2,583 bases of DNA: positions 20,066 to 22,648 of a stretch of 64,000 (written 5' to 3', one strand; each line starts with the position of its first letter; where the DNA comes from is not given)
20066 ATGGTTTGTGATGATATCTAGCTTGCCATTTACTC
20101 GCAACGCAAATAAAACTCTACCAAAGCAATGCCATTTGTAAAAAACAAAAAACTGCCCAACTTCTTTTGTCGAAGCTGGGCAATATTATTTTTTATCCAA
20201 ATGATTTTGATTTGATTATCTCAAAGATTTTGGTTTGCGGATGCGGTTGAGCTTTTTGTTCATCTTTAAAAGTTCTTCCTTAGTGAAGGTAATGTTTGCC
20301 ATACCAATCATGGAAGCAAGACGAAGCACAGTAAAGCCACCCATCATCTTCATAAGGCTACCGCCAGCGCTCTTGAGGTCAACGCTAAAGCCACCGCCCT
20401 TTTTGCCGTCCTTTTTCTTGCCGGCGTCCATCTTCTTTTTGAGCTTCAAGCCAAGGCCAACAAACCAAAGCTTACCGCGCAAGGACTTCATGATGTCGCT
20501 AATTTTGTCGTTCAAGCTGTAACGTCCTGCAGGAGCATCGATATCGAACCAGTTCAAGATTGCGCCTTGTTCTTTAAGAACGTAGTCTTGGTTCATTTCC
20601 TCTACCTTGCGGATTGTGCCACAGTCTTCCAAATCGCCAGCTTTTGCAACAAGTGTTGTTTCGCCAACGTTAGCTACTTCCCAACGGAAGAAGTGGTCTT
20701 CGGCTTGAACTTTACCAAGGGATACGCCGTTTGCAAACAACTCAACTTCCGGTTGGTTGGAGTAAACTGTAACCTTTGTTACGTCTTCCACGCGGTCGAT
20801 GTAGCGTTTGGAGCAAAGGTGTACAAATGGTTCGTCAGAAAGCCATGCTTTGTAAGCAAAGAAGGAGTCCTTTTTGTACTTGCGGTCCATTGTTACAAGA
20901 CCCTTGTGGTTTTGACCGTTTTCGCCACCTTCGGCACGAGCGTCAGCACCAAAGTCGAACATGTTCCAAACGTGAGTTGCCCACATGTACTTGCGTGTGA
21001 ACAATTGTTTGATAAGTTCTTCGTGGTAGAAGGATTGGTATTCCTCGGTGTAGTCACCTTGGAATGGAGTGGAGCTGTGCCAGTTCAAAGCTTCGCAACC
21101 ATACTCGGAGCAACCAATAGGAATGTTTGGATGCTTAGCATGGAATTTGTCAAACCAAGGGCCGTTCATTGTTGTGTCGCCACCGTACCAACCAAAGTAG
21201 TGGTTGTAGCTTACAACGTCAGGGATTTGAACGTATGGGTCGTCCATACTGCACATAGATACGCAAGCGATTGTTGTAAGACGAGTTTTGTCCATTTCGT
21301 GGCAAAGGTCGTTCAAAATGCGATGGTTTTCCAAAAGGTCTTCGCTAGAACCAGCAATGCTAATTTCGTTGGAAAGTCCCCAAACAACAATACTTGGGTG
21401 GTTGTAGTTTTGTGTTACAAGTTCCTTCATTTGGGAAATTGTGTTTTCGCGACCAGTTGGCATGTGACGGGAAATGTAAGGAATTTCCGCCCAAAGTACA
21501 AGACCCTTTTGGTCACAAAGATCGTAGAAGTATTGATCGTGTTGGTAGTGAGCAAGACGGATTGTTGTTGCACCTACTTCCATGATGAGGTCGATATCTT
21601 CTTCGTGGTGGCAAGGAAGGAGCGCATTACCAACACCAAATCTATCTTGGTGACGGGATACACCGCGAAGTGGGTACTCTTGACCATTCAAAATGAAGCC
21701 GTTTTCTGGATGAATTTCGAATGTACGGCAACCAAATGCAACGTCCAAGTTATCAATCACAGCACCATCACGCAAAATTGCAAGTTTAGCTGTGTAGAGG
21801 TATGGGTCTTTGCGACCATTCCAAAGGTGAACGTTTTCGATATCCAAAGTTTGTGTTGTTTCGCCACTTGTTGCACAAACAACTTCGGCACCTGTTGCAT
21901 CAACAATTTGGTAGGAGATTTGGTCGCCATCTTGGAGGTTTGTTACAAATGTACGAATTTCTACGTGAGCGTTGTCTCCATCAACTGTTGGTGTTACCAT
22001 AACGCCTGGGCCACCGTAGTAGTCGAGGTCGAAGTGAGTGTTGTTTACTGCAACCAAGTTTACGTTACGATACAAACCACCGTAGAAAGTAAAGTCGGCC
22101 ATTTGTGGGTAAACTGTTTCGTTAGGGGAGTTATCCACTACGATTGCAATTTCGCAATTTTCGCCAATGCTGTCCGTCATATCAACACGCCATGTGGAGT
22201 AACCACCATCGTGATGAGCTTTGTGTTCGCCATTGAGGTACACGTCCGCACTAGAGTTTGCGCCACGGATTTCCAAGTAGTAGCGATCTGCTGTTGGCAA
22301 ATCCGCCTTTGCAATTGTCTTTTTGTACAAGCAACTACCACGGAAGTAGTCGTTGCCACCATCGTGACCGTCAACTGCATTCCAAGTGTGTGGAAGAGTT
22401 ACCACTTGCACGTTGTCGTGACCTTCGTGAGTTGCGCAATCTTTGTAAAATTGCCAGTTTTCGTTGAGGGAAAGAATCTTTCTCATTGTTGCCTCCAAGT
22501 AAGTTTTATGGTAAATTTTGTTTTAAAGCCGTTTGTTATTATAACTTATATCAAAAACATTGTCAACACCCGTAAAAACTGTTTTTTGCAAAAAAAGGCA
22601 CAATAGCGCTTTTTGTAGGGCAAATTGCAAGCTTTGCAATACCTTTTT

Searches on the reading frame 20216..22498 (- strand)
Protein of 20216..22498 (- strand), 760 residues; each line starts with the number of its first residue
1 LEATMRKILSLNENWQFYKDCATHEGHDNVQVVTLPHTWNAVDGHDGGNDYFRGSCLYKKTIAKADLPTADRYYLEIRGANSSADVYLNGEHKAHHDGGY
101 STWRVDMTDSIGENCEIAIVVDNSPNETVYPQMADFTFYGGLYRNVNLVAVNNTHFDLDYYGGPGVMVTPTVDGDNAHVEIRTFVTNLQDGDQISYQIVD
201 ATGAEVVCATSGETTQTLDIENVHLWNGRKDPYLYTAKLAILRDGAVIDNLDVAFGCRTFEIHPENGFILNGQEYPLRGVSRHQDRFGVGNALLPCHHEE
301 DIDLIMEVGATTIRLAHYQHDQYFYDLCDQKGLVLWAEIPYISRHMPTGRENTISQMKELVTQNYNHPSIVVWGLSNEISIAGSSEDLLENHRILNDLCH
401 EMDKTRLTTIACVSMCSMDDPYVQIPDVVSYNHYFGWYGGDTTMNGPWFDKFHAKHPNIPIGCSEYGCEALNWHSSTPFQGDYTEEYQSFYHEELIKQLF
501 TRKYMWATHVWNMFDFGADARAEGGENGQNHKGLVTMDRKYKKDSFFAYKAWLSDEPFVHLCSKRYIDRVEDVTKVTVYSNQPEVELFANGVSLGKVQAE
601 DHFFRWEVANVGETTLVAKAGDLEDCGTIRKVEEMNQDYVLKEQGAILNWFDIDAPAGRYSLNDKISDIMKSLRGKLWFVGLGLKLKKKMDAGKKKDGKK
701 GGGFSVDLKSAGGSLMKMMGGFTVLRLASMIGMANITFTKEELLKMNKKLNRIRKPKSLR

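Call 66: search_protein_families(library=pfam, proteins=[window:20216-22498:-], max_evalue=0.001)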
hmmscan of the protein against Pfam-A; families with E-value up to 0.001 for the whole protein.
window:20216-22498:- (760 aa): 6 families
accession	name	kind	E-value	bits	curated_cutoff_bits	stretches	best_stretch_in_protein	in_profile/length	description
PF02836.23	Glyco_hydro_2_C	-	1.8e-29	103.3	21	1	266-546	6-291/302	Glycosyl hydrolases family 2, TIM barrel domain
PF16355.11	DUF4982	-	7.8e-09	35.8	23.9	1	573-609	3-42/61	Domain of unknown function (DUF4982)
PF00703.27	Glyco_hydro_2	-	8.7e-09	36.6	23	1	166-258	6-109/109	Glycosyl hydrolases family 2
PF22666.2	Glyco_hydro_2_N2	-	1.3e-06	29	27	1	56-127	50-123/167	Glycosyl hydrolase 2 galactose-binding domain-like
PF02837.24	Glyco_hydro_2_N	-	7.5e-05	23.2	28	1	46-149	57-166/169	Glycosyl hydrolases family 2, sugar binding domain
PF22820.2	TcaA_3rd_4th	-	0.00023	21.5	27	0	573-600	2-29/73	TcaA protein 3rd/4th domain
